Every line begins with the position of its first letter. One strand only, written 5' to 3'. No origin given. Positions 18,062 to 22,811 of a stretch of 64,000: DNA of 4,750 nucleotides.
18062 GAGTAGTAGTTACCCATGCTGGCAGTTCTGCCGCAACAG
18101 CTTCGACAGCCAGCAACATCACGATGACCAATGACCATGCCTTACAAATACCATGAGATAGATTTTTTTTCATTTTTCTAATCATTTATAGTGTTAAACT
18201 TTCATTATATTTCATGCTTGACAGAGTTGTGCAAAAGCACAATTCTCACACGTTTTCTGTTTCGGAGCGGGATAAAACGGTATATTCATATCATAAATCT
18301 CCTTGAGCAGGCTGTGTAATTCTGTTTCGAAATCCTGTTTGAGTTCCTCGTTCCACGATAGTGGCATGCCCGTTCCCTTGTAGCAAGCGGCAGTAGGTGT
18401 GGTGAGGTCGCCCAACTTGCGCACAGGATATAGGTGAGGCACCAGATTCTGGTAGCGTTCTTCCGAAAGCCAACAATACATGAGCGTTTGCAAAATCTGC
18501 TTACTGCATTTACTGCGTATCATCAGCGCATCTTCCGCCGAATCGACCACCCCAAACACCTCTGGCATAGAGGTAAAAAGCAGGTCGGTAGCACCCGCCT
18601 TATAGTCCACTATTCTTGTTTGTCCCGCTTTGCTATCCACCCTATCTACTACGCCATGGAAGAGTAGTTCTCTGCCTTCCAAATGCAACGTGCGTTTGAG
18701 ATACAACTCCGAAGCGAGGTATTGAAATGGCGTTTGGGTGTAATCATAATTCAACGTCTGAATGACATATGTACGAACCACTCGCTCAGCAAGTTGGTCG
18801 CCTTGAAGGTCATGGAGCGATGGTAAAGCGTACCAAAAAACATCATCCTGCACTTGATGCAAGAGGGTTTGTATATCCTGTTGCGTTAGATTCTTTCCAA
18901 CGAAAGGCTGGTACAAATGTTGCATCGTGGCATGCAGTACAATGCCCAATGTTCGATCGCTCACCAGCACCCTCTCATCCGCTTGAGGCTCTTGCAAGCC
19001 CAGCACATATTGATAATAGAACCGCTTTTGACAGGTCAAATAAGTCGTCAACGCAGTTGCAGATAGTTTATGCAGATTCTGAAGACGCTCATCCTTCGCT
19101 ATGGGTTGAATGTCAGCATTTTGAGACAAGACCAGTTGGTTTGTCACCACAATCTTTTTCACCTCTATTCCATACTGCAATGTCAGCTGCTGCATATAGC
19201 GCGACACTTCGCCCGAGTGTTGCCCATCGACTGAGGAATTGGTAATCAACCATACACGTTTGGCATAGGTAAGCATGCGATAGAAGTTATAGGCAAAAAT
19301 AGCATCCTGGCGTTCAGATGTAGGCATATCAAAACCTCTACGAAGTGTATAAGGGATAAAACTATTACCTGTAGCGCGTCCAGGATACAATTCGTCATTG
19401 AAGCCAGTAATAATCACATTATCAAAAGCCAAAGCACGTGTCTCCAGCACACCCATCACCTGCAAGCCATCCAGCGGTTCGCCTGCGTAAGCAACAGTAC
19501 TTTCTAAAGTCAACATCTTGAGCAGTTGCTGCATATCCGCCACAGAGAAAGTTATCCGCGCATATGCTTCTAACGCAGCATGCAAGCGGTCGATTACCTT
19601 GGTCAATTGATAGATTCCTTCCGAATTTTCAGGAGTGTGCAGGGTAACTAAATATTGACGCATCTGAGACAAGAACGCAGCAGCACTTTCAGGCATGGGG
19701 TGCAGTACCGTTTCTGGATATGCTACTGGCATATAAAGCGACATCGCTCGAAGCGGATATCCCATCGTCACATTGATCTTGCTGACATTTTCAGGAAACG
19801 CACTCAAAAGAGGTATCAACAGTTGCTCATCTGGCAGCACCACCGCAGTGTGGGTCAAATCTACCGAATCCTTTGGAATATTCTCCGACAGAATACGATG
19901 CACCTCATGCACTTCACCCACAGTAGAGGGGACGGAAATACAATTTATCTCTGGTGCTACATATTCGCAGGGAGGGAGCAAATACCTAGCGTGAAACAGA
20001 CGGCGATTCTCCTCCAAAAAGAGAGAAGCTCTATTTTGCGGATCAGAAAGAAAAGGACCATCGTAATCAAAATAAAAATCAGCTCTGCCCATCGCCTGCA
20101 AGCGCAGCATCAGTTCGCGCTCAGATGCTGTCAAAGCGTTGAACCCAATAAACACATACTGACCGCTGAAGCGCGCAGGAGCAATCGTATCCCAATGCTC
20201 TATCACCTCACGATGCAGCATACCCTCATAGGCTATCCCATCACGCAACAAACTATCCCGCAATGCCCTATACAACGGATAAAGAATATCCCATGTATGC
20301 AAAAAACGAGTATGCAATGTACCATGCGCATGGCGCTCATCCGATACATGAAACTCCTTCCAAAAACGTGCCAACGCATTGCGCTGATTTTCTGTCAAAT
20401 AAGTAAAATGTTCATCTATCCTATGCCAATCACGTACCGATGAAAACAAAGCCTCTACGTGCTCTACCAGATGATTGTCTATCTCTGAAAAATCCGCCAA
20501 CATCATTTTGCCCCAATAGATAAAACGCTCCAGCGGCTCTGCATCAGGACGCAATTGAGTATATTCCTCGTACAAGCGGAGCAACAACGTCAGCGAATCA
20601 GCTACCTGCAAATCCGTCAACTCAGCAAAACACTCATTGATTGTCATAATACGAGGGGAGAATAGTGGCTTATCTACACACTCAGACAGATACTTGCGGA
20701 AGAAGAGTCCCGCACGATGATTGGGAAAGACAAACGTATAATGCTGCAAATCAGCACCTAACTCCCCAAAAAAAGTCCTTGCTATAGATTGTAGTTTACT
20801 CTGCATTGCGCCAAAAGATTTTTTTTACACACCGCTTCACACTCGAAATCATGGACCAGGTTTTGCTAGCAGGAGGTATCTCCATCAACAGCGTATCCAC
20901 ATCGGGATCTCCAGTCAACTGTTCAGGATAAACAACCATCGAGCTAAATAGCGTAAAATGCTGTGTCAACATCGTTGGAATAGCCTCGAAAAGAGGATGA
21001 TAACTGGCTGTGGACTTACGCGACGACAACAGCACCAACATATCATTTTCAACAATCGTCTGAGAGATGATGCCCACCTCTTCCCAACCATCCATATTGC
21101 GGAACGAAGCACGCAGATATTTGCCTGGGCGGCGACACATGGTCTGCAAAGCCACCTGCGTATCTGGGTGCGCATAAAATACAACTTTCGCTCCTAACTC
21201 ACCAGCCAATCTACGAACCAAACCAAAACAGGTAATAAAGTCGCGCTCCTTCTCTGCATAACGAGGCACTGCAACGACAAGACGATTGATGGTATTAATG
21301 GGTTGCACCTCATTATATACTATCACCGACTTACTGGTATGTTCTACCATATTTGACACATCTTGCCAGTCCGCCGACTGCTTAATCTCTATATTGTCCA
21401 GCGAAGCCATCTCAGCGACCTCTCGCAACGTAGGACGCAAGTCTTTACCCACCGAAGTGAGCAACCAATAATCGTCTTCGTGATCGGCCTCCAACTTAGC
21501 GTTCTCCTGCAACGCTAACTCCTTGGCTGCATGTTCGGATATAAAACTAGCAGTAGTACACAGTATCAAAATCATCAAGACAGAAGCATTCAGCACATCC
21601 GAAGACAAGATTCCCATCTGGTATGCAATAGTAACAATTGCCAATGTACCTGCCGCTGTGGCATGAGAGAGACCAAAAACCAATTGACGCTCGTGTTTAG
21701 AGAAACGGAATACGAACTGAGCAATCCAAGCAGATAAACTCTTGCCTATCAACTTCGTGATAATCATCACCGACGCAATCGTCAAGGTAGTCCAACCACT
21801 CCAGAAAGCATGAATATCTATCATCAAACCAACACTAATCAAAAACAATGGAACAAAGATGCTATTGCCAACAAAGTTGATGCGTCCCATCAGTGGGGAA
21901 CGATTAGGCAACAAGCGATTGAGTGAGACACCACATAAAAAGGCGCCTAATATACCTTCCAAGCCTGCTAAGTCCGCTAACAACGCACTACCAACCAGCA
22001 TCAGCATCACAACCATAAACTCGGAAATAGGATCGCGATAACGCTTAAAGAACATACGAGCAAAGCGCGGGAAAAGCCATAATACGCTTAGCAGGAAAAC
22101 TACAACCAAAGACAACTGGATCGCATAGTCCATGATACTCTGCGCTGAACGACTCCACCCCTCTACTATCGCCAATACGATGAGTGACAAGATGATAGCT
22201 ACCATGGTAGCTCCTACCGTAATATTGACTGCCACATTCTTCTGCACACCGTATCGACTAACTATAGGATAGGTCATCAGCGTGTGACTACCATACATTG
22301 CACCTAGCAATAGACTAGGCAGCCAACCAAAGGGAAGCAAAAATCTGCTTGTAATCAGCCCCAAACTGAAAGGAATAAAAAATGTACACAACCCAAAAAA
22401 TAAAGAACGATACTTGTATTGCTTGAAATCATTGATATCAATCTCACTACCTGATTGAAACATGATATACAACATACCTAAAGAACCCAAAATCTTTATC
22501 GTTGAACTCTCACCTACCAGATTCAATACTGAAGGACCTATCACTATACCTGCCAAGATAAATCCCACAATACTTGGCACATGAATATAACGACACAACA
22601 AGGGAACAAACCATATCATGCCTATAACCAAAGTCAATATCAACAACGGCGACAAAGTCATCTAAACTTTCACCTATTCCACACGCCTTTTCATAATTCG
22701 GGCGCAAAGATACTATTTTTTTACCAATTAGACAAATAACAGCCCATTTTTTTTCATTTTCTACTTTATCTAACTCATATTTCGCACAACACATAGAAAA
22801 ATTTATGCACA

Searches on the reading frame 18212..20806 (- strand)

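Call 72: search_protein_families(library=pfam, proteins=[window:18212-20806:-], max_evalue=0.00001)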
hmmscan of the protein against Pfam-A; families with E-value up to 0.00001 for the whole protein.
window:18212-20806:- (864 aa): 1 family
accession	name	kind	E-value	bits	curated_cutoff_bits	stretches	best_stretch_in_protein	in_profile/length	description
PF12705.13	PDDEXK_1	-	2.8e-28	100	22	1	580-863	1-247/247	PD-(D/E)XK nuclease superfamily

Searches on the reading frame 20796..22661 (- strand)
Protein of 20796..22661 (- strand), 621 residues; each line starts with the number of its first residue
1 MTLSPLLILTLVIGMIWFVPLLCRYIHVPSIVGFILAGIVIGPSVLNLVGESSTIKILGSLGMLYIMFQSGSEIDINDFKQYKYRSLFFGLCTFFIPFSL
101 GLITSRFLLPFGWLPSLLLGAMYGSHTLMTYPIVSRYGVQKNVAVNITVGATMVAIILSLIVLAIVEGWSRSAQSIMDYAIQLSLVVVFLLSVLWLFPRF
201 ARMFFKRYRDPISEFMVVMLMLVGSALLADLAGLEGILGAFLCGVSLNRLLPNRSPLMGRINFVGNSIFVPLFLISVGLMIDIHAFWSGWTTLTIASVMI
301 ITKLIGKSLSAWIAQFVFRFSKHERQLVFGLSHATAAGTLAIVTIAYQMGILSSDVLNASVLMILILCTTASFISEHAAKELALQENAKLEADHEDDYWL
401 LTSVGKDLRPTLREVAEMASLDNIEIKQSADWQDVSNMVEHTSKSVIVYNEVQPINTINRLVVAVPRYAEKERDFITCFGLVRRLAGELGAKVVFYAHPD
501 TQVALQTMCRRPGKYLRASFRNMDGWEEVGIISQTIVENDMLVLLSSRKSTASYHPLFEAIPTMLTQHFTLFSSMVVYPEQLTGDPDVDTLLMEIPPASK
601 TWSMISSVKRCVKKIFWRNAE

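Call 72: search_protein_families(library=pfam, proteins=[window:20796-22661:-], max_evalue=0.00001)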
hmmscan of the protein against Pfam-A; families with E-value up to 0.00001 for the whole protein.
window:20796-22661:- (621 aa): 1 family
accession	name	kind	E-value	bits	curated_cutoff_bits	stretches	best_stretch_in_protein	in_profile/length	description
PF00999.27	Na_H_Exchanger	-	2.1e-47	162.3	26.2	1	17-369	5-363/375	Sodium/hydrogen exchanger, transmembrane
